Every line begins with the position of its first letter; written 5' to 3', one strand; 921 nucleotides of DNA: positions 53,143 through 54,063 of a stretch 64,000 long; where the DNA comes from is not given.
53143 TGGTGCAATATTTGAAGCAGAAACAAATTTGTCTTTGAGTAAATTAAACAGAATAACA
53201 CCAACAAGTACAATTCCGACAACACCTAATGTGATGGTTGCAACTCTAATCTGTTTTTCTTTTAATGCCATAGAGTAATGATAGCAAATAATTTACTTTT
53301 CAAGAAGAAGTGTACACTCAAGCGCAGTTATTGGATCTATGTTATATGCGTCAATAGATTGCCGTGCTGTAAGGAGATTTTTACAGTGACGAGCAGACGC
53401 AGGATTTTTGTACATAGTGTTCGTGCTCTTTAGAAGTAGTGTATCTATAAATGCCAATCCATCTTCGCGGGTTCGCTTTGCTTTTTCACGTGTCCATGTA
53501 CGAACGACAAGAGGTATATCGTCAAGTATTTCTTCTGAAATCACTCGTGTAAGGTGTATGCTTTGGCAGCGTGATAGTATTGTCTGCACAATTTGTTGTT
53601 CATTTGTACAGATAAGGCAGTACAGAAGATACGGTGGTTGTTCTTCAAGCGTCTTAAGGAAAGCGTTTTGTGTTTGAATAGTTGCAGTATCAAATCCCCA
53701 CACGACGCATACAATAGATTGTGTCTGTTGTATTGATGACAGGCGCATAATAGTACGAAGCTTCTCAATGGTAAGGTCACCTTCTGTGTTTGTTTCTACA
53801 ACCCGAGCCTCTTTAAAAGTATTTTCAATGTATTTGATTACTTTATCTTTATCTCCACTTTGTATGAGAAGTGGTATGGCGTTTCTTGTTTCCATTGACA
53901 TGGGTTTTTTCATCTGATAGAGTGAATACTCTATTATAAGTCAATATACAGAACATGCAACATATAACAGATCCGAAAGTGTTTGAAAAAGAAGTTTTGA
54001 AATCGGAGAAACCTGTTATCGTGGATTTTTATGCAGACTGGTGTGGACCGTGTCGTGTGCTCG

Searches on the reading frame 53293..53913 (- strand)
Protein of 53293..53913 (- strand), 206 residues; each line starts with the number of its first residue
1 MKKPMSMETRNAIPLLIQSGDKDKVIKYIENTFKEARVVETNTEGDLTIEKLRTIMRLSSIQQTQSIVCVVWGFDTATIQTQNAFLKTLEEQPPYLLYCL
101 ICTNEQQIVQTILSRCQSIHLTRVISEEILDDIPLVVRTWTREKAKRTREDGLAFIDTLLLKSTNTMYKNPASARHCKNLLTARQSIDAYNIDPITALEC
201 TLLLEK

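Call 113: search_protein_families(library=ncbifam, proteins=[window:53293-53913:-], max_evalue=0.00001)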
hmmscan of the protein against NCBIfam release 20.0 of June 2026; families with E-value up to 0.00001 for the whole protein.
window:53293-53913:- (206 aa): 45 families (the best 25 are shown)
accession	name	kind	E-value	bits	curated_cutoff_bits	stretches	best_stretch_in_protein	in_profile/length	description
TIGR00678.1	holB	equivalog_domain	2.8e-15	56.4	180.6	1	35-129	65-160/188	DNA polymerase III subunit delta'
TIGR02397.1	dnaX_nterm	equivalog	3.2e-13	49.7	250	1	78-137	130-189/355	DNA polymerase III subunit gamma/tau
NF004047.0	PRK05564.1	equivalog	4.9e-13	48.8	282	1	65-130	93-158/313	DNA polymerase III subunit delta'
NF004962.0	PRK06305.1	equivalog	9.9e-12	44.8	559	1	77-138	133-194/465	DNA polymerase III subunits gamma and tau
NF011531.0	PRK14971.1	equivalog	2.3e-11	43.2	685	1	80-134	136-190/614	DNA polymerase III subunit gamma/tau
NF011523.0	PRK14962.1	equivalog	2.7e-11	42.9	576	1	67-138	119-190/474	DNA polymerase III subunits gamma and tau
NF004549.0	PRK05896.1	equivalog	4.9e-11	42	578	1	80-138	134-192/642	DNA polymerase III subunits gamma and tau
NF005677.0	PRK07471.1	equivalog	5.1e-11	42.3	252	1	43-131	117-207/366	DNA polymerase III subunit delta'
NF011514.0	PRK14953.1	equivalog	7.9e-11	41.5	536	1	80-134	134-188/488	DNA polymerase III subunits gamma and tau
NF011524.0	PRK14963.1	equivalog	8.5e-11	41.6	601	1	51-140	103-191/647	DNA polymerase III subunits gamma and tau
NF005638.0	PRK07399.1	subfamily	1.5e-10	40.7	230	1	29-129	89-190/317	DNA polymerase III subunit delta'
NF004046.1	PRK05563.1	equivalog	1.5e-10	40.6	400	1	80-139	133-192/567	DNA polymerase III subunit gamma/tau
NF005972.1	PRK08058.1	equivalog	2e-10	40.4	340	1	67-131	111-175/328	DNA polymerase III subunit delta'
NF005515.0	PRK07132.1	equivalog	3.7e-10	39.8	204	1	56-131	83-158/301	DNA polymerase III subunit delta'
NF011510.0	PRK14948.1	equivalog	4.8e-10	38.8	593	1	81-132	139-190/640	DNA polymerase III subunit gamma/tau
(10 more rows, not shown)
